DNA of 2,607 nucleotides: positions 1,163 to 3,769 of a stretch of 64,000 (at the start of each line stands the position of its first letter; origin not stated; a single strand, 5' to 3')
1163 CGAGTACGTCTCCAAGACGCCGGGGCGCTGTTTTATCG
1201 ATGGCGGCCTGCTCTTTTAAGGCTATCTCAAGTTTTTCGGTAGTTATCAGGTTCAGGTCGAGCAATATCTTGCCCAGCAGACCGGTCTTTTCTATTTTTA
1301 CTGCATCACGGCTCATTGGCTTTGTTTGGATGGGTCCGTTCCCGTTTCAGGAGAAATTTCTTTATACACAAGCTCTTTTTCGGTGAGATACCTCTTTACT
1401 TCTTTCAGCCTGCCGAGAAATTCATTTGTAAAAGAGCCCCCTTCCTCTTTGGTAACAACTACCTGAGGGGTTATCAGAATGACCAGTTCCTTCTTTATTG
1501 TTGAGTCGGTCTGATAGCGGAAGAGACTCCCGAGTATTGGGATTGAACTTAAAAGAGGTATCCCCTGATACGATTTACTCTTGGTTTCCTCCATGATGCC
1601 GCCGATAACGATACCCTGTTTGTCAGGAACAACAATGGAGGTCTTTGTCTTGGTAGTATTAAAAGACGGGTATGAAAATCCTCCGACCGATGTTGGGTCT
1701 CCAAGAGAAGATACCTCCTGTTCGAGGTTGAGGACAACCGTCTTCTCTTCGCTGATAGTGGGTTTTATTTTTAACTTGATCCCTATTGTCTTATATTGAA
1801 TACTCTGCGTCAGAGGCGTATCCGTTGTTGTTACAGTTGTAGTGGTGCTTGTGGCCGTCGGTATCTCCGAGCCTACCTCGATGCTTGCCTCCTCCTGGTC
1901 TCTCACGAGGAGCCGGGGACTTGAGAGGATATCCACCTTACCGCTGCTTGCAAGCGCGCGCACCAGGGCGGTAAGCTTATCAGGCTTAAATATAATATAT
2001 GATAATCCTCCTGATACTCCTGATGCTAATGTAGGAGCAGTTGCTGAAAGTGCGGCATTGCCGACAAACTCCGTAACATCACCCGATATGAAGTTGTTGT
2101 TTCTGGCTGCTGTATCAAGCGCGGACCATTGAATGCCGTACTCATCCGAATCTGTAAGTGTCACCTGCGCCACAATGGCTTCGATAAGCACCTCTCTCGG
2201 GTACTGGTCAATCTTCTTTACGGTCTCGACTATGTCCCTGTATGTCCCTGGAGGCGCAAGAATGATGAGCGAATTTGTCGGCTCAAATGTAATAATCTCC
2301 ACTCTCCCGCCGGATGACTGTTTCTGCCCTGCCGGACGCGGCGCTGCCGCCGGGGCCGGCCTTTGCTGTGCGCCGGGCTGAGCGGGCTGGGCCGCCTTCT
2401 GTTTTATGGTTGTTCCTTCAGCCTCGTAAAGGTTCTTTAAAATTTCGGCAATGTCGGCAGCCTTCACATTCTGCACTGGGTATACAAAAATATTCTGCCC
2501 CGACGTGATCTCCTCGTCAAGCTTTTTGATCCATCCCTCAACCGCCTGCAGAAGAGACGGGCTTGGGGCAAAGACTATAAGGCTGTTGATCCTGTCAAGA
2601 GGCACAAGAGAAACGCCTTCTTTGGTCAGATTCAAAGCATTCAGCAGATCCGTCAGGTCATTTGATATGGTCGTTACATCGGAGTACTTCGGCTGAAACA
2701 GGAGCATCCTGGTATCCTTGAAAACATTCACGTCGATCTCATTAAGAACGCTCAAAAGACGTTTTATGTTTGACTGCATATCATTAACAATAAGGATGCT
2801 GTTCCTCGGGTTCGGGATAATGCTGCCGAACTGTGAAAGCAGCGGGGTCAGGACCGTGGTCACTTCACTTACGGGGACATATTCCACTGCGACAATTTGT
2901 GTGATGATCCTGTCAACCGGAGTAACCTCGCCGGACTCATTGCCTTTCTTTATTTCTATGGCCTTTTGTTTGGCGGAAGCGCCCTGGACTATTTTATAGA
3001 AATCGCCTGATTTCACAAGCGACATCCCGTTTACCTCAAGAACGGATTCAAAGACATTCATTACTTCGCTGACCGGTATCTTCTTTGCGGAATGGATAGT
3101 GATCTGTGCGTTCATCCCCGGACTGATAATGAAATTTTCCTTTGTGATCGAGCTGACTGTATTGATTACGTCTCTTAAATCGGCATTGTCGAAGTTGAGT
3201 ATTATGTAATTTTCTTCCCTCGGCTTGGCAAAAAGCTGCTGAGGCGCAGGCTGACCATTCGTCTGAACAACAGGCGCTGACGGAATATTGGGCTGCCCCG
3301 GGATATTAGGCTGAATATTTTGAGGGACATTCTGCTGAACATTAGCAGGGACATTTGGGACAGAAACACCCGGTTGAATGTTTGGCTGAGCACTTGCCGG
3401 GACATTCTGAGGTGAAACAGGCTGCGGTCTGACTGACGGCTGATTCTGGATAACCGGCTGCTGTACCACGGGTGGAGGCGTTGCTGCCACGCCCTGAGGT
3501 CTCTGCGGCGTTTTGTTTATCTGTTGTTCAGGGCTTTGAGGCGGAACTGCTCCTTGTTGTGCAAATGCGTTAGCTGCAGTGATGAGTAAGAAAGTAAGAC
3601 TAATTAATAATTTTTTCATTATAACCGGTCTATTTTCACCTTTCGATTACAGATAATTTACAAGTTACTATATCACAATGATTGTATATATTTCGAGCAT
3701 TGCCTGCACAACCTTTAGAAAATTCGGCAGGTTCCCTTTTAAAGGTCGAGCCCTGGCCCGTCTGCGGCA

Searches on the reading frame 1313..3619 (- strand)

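Call 58: search_protein_families(library=ncbifam, proteins=[window:1313-3619:-], max_evalue=0.01)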
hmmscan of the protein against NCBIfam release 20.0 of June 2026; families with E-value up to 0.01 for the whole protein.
window:1313-3619:- (768 aa): 9 families
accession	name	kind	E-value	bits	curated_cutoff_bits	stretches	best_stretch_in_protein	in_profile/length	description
TIGR02517.1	type_II_gspD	equivalog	1.7e-139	466.1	351.35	1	141-726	1-595/600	type II secretion system secretin GspD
TIGR02515.1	IV_pilus_PilQ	subfamily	2.1e-60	204.9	284.35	2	382-721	104-427/428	type IV pilus secretin PilQ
TIGR02519.1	pilus_MshL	equivalog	1.4e-44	152.3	250.2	1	448-721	7-290/290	pilus (MSHA type) biogenesis protein MshL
NF010083.0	PRK13568.1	equivalog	1.6e-38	132.6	554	2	442-721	154-417/419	DNA uptake porin HofQ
TIGR02516.1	type_III_yscC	equivalog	1.4e-28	99.7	238.45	1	320-721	88-461/463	type III secretion system outer membrane ring subunit SctC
NF007851.2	PRK10560.1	exception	3.1e-27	95.4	598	2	430-723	135-411/412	DNA uptake porin HofQ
NF042912.1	Amuc_1098_fam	equivalog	1.2e-19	69.9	750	2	650-721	725-796/805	Amuc_1098 family type IV pilus outer membrane protein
TIGR02520.1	pilus_B_mal_scr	equivalog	8.7e-10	37.7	287.65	1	474-718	272-511/513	PilN family type IVB pilus formation outer membrane protein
NF011873.0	PRK15346.1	equivalog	2.1e-09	36.6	524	1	464-709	260-482/499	EscC/YscC/HrcC family type III secretion system outer membrane ring protein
